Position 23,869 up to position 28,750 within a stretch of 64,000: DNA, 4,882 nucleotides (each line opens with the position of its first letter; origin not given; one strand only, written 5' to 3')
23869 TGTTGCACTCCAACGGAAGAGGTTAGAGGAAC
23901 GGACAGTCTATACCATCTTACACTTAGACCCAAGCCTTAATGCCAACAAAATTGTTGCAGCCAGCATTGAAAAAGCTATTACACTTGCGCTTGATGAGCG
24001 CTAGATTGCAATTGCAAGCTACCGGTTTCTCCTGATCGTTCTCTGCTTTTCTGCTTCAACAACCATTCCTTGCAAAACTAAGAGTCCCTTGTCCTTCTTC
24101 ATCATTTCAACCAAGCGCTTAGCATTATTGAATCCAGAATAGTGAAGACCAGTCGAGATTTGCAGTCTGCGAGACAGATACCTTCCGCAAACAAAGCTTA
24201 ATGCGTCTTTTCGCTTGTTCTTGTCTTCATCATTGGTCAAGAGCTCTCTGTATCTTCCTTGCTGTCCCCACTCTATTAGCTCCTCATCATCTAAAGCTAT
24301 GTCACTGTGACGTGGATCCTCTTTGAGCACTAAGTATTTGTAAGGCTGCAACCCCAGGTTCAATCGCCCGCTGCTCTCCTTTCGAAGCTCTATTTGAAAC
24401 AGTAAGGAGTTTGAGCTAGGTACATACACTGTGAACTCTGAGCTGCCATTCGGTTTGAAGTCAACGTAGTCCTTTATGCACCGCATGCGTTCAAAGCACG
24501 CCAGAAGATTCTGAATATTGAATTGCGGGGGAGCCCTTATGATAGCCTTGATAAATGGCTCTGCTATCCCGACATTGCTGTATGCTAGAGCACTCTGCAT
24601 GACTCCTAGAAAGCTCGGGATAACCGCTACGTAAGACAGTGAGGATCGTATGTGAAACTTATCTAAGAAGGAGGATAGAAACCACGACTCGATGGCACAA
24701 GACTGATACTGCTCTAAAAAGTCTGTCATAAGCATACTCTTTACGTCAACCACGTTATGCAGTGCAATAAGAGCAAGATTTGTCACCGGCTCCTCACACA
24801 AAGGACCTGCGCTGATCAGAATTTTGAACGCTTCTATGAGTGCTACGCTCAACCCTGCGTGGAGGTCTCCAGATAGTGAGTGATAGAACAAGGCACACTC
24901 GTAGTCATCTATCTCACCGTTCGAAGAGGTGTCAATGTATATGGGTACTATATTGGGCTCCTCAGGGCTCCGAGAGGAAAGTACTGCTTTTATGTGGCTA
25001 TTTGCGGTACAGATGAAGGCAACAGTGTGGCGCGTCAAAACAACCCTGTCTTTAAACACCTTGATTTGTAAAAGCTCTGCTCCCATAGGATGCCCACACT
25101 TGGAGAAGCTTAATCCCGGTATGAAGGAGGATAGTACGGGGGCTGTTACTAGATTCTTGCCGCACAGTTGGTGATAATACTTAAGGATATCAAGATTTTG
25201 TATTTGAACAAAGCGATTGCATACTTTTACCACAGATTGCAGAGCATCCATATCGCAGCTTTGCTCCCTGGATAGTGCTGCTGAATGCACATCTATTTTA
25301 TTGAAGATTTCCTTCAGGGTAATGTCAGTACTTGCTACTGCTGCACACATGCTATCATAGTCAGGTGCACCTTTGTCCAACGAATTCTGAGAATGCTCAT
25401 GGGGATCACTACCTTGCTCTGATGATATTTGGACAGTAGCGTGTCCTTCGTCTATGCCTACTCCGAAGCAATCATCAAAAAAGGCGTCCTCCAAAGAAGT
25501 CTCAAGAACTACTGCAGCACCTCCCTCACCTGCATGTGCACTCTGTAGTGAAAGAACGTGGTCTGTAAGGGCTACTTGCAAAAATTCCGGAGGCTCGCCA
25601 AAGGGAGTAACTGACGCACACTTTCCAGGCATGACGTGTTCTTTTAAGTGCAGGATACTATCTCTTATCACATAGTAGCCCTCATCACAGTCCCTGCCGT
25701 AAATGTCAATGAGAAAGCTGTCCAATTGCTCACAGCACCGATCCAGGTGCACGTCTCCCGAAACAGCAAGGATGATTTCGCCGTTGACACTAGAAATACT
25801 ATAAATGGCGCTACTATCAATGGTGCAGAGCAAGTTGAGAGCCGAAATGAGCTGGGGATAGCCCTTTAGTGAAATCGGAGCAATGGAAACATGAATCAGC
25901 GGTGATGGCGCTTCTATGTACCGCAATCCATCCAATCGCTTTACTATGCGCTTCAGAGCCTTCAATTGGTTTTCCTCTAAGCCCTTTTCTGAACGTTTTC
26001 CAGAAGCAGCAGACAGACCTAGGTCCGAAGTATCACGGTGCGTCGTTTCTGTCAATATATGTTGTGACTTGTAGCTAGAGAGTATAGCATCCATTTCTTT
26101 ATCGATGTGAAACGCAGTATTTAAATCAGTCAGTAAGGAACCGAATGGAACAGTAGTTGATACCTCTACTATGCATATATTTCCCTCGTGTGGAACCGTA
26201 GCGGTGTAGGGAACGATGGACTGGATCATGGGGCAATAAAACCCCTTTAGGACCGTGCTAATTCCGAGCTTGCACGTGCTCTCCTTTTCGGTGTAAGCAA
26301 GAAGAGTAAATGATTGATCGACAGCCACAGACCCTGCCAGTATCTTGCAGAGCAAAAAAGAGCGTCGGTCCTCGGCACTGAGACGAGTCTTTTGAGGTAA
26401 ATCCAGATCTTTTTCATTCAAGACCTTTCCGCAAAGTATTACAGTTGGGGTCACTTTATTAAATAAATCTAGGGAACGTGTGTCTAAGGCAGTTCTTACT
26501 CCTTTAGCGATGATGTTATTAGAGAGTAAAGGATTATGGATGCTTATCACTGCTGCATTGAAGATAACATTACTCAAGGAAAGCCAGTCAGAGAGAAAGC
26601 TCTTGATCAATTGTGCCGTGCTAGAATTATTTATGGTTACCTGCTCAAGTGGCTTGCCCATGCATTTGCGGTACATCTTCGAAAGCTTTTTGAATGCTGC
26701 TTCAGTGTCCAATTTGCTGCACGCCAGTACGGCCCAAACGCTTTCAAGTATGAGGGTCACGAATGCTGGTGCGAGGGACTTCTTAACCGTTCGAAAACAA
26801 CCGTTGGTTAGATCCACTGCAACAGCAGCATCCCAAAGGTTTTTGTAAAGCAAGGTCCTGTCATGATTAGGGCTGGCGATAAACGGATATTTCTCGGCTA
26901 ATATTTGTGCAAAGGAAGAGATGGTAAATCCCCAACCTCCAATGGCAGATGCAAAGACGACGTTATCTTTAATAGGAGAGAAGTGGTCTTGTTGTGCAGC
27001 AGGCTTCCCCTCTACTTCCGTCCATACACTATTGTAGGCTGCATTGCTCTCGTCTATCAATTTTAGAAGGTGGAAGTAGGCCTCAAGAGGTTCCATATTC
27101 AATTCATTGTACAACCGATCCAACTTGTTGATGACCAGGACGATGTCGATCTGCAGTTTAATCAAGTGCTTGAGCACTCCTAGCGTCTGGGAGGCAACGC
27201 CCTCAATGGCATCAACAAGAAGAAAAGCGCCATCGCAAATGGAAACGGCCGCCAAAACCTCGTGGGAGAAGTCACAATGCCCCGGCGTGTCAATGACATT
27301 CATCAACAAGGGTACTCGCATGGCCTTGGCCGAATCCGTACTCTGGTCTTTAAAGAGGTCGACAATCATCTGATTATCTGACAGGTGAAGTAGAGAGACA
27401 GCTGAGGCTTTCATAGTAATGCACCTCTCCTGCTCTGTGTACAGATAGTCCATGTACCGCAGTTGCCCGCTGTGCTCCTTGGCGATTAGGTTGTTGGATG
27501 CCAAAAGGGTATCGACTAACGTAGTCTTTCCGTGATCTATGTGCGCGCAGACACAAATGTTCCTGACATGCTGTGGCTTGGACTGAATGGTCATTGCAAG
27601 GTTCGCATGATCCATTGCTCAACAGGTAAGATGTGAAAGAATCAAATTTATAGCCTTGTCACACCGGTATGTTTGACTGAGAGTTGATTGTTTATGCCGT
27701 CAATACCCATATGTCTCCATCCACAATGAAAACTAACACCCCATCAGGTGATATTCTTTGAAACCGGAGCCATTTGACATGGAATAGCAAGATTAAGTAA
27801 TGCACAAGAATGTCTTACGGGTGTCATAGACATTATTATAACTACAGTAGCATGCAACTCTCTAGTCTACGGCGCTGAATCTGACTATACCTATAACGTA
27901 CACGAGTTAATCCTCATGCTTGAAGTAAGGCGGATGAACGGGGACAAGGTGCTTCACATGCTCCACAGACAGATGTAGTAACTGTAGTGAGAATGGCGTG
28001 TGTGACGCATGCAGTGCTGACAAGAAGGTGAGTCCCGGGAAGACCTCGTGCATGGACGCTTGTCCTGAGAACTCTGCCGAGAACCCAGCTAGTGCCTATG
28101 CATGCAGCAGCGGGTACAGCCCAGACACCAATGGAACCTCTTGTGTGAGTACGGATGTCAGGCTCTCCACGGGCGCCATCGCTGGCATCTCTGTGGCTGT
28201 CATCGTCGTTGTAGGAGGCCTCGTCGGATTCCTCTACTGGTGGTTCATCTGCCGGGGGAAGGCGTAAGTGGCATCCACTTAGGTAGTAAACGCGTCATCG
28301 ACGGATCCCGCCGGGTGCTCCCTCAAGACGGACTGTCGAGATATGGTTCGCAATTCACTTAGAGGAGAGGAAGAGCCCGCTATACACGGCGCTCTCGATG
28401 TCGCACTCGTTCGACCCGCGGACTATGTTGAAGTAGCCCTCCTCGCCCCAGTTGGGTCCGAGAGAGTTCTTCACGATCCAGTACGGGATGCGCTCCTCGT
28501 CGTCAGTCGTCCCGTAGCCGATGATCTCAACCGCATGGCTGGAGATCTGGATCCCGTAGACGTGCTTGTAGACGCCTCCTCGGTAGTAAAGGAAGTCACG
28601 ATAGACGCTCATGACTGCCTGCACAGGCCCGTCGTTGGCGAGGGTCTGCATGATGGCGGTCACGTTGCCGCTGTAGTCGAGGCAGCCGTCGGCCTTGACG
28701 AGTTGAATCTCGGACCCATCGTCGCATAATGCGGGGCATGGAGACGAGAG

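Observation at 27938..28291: Orphan VSP 3' end (TM plus CRGKA plus AGTAAAC) with no 5' half, in a housekeeping neighbourhood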

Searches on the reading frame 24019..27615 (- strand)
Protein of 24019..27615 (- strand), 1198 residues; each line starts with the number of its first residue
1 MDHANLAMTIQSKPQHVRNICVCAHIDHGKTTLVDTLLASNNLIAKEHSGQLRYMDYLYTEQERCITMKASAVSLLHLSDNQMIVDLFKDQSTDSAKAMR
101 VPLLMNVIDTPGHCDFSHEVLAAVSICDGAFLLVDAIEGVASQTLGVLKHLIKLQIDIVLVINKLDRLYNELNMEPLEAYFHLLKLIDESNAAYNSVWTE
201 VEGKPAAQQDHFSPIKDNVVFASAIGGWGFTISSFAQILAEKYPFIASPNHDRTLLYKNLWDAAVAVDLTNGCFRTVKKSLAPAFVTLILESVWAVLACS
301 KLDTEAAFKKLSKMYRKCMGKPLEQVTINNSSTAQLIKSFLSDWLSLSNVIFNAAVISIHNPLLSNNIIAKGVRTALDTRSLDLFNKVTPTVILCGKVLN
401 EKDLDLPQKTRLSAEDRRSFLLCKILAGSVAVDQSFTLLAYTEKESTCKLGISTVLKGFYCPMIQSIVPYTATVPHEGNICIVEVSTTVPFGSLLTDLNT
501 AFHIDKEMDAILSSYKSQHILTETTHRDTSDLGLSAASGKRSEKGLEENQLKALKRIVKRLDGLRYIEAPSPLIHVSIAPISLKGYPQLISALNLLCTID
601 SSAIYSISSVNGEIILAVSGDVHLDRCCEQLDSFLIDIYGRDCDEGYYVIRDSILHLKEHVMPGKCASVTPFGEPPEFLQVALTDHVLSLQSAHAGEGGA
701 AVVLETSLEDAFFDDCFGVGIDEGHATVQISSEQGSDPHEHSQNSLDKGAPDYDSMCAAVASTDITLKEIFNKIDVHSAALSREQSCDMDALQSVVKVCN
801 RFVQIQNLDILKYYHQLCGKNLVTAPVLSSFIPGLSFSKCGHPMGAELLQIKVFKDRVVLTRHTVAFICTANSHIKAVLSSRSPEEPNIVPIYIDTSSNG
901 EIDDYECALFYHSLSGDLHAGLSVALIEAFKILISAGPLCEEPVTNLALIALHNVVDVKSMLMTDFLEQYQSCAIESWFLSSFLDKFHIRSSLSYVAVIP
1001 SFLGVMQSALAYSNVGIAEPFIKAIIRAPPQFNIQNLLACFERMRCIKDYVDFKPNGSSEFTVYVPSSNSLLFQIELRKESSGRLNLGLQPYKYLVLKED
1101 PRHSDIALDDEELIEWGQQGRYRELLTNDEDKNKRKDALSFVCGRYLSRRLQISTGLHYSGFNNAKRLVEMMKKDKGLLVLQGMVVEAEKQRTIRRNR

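Call 8: search_protein_families(library=pfam, proteins=[window:24019-27615:-], max_evalue=0.01)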
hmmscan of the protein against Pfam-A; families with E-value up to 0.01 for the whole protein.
window:24019-27615:- (1198 aa): 2 families
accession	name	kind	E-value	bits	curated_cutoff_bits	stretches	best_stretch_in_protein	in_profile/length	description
PF00009.33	GTP_EFTU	-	6.2e-42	143.7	26.5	1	16-231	2-176/188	Elongation factor Tu GTP binding domain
PF00679.30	EFG_C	-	0.0065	16.9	27.9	0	1017-1101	2-85/89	Elongation factor G C-terminus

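Call 16: find_homologous_proteins(query=window:24019-27612:-, max_evalue=1e-30)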
Query window:24019-27612:- (1197 aa): 341 proteins with E <= 1e-30 among 8000 candidates; the best 120 are listed.
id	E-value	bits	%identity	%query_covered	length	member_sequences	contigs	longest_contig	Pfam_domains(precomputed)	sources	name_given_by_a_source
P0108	0.0e+0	2681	99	100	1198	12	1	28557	PF00009.34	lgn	-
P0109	0.0e+0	2346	86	100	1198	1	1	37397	PF00009.34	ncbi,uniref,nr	ncbi:Elongation factor 2 [Giardia lamblia P15]|uniref:Elongation factor 2 n=1 Tax=Giardia intestinal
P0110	0.0e+0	2095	77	100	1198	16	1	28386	PF00009.34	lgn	-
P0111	0.0e+0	2068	76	100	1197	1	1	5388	PF00009.34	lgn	-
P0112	0.0e+0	2008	73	100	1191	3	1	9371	PF00009.34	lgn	-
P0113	4.6e-207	709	36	100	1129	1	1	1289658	PF00009.34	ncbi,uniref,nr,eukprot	ncbi:Elongation factor 2 [Giardia muris]|uniref:Elongation factor 2 n=1 Tax=Giardia muris TaxID=5742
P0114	4.0e-133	464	33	53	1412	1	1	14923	PF14492.13,PF00009.34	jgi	-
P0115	4.8e-126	440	33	53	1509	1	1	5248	PF14492.13,PF00009.34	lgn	-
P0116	4.1e-69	252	38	30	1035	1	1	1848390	PF00679.31,PF14492.13,PF00009.34,PF25118.2,PF03144.32,PF22042.3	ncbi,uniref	ncbi:P-loop containing nucleoside triphosphate hydrolase protein [Lipomyces oligophaga]|uniref:P-loo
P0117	1.2e-67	247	37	30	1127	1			PF00679.31,PF14492.13,PF00009.34,PF25118.2,PF03144.32,PF22042.3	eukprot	eukprot:gene11146-13654_t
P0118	8.8e-67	244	38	29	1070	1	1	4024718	PF00679.31,PF14492.13,PF00009.34,PF25118.2,PF03144.32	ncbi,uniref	ncbi:P-loop containing nucleoside triphosphate hydrolase protein [Myxozyma melibiosi]|uniref:P-loop 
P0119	1.1e-66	244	38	29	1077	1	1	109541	PF00679.31,PF14492.13,PF00009.34,PF25118.2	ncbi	ncbi:P-loop containing nucleoside triphosphate hydrolase protein [Lipomyces kononenkoae]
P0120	1.4e-66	243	31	52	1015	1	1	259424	PF00679.31,PF14492.13,PF00009.34,PF25118.2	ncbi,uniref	ncbi:P-loop containing nucleoside triphosphate hydrolase protein [Lipomyces arxii]|uniref:P-loop con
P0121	3.2e-66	242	38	29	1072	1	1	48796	PF00679.31,PF14492.13,PF00009.34,PF25118.2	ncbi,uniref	ncbi:P-loop containing nucleoside triphosphate hydrolase protein [Lipomyces kononenkoae]|uniref:P-lo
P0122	5.3e-66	241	38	30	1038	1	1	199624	PF00679.31,PF14492.13,PF00009.34,PF25118.2,PF22042.3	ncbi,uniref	ncbi:P-loop containing nucleoside triphosphate hydrolase protein [Limtongia smithiae]|uniref:P-loop 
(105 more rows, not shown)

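Call 18: find_encoding_contigs(protein=P0109, flank=6000, max_places=3)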
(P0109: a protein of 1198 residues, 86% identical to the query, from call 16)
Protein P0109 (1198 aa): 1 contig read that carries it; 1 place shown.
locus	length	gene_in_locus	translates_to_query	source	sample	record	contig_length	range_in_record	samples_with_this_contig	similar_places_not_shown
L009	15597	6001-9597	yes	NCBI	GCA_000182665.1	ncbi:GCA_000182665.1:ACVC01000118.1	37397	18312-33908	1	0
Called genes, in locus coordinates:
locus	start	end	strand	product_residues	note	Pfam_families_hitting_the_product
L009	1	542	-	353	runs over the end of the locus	PF12796:Ank_2, PF13606:Ank_3 (faint), PF13857:Ank_5 (faint), PF24521:Ank_KRIT1 (faint), PF12796:Ank_2, PF00023:Ank (weak), PF13637:Ank_4, PF12796:Ank_2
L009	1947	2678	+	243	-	PF13637:Ank_4 (faint), PF13857:Ank_5 (faint), PF00023:Ank (faint), PF13606:Ank_3 (faint), PF12796:Ank_2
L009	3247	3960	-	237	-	PF06071:YchF-GTPase_C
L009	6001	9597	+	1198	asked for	PF00009:GTP_EFTU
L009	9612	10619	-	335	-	-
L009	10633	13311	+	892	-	PF17681:GCP_N_terminal, PF04130:GCP_C_terminal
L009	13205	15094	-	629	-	-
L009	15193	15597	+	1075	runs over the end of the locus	PF09103:BRCA-2_OB1 (weak)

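Call 19: find_encoding_contigs(protein=P0110, flank=6000, max_places=3)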
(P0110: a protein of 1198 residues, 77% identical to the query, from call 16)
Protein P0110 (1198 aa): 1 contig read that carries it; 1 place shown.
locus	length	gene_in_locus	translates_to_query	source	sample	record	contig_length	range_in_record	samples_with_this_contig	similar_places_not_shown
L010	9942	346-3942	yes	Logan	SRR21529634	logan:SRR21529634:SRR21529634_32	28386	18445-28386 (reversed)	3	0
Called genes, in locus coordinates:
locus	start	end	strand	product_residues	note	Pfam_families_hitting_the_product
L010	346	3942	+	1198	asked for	PF00009:GTP_EFTU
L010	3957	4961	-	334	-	-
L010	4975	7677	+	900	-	PF17681:GCP_N_terminal, PF04130:GCP_C_terminal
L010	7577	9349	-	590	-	-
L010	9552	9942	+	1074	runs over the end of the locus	PF09103:BRCA-2_OB1 (weak)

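Call 20: find_encoding_contigs(protein=P0112, flank=6000, max_places=3)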
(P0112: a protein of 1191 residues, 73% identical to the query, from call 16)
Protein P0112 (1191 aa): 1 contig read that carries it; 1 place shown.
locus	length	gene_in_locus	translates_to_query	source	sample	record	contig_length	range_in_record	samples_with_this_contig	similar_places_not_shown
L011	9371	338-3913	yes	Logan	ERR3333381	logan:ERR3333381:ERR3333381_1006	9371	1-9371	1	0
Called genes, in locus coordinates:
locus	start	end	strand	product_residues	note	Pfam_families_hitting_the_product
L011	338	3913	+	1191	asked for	PF00009:GTP_EFTU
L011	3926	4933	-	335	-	-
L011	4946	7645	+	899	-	PF17681:GCP_N_terminal, PF04130:GCP_C_terminal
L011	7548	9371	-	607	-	?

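Call 21: find_encoding_contigs(protein=P0108, flank=6000, max_places=4)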
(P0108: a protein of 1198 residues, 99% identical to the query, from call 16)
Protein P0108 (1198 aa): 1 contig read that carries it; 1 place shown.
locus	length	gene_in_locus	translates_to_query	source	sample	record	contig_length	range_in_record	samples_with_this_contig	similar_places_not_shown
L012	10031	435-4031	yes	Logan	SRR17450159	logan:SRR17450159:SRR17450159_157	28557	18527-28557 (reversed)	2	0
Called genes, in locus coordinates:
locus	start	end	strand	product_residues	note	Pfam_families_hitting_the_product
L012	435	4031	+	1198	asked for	PF00009:GTP_EFTU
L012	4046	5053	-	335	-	-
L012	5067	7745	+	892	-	PF17681:GCP_N_terminal, PF04130:GCP_C_terminal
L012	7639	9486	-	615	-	-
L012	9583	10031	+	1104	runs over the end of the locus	PF09103:BRCA-2_OB1 (weak)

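Call 23: list_cluster_members(proteins=[P0110, P0111, P0112, P0108])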
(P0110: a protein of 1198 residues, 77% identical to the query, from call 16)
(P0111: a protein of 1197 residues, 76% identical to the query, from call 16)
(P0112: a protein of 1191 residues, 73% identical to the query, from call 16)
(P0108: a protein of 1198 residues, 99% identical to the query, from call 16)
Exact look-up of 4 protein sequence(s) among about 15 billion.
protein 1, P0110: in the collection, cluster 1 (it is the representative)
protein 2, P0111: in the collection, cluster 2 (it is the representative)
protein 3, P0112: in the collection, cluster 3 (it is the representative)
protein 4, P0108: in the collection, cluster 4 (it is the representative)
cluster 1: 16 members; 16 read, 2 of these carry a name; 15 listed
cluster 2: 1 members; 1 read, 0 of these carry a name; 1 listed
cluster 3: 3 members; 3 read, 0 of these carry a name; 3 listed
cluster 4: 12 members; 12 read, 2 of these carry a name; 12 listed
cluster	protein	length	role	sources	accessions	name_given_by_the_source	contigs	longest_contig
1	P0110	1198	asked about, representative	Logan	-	-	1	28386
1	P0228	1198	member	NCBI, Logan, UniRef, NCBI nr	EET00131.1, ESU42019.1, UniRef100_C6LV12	Protein Translation Elongation factor 2 (EF-2) [Giardia duodenalis] | Elongation factor 2 n=2 Tax=Giardia intestinalis TaxID=5741 RepID=C6LV12_GIAIB | Elongation factor 2 [Giardia intestinalis ATCC 50581]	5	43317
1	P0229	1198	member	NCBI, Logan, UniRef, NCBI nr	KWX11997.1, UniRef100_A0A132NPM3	Protein Translation Elongation factor 2 (EF-2) [Giardia duodenalis assemblage B] | Protein Translation Elongation factor 2 (EF-2) n=1 Tax=Giardia duodenalis assemblage B ... | Protein Translation Elongation factor 2 (EF-2) [Giardia intestinalis assemblage B]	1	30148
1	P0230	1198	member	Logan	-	-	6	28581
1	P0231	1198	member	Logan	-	-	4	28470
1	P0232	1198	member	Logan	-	-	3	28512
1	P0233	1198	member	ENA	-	-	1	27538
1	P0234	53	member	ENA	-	-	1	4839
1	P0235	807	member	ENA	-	-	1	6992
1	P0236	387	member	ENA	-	-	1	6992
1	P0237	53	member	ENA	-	-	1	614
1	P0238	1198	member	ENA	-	-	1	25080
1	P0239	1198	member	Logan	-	-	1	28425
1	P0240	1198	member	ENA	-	-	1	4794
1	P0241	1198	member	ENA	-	-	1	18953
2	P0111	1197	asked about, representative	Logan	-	-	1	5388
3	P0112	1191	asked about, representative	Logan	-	-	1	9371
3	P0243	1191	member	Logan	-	-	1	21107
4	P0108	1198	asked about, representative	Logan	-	-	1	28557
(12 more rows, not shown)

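Call 24: find_encoding_contigs(protein=P0228, flank=6000, max_places=4)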
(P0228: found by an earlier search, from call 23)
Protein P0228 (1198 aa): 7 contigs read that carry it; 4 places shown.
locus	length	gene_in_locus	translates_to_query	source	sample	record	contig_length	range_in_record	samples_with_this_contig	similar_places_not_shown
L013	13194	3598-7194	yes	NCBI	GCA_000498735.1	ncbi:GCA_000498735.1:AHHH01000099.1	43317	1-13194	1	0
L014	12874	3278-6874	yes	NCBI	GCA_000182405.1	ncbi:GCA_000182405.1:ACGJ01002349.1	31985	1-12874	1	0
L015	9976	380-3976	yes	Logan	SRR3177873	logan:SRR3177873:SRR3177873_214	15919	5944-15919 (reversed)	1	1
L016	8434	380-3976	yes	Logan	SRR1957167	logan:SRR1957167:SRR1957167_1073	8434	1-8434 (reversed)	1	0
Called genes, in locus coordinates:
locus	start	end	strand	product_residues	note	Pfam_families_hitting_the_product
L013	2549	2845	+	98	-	-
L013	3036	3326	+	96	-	-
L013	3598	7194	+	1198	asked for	PF00009:GTP_EFTU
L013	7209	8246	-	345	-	-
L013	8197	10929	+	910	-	PF17681:GCP_N_terminal, PF04130:GCP_C_terminal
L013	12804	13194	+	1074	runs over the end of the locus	PF09103:BRCA-2_OB1 (weak)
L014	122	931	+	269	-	PF00753:Lactamase_B, PF12706:Lactamase_B_2 (weak)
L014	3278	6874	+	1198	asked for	PF00009:GTP_EFTU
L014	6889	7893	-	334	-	-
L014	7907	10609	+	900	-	PF17681:GCP_N_terminal, PF04130:GCP_C_terminal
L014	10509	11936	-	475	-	-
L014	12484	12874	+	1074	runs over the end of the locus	PF09103:BRCA-2_OB1 (weak)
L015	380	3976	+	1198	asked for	PF00009:GTP_EFTU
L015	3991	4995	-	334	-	-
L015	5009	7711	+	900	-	PF17681:GCP_N_terminal, PF04130:GCP_C_terminal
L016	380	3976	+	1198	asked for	PF00009:GTP_EFTU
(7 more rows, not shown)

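Call 25: find_encoding_contigs(protein=P0243, flank=6000, max_places=2)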
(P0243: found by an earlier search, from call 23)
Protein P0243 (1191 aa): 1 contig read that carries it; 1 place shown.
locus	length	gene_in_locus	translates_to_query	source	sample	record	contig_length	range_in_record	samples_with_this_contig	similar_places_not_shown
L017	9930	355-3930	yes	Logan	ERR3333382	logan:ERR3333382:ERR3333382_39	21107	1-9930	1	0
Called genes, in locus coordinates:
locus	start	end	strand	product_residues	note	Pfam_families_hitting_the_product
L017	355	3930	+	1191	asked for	PF00009:GTP_EFTU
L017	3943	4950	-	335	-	-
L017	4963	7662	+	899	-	PF17681:GCP_N_terminal, PF04130:GCP_C_terminal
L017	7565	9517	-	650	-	-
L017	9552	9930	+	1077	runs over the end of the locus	PF09103:BRCA-2_OB1 (weak)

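Call 41: find_encoding_contigs(protein=P0109, flank=10000, max_places=1)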
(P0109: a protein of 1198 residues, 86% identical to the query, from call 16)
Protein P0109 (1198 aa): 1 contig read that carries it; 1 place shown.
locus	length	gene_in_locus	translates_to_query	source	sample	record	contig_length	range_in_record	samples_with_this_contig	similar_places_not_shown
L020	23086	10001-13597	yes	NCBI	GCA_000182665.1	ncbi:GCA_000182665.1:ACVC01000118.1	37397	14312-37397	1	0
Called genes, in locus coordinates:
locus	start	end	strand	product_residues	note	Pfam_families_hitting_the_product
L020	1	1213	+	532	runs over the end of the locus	-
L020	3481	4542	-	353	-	PF12796:Ank_2, PF13606:Ank_3 (faint), PF13857:Ank_5 (faint), PF24521:Ank_KRIT1 (faint), PF12796:Ank_2, PF00023:Ank (weak), PF13637:Ank_4, PF12796:Ank_2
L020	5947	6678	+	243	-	PF13637:Ank_4 (faint), PF13857:Ank_5 (faint), PF00023:Ank (faint), PF13606:Ank_3 (faint), PF12796:Ank_2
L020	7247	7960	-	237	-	PF06071:YchF-GTPase_C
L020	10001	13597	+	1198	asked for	PF00009:GTP_EFTU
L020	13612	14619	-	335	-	-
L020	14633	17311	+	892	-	PF17681:GCP_N_terminal, PF04130:GCP_C_terminal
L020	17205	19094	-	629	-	-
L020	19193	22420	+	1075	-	PF09103:BRCA-2_OB1 (weak)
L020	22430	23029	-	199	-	PF04427:Brix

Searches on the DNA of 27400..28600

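Call 61: search_rna_families(source=window, start=27400, end=28600, threshold=evalue, max_evalue=1)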
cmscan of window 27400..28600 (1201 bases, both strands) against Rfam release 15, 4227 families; matches with E-value up to 1: 0.
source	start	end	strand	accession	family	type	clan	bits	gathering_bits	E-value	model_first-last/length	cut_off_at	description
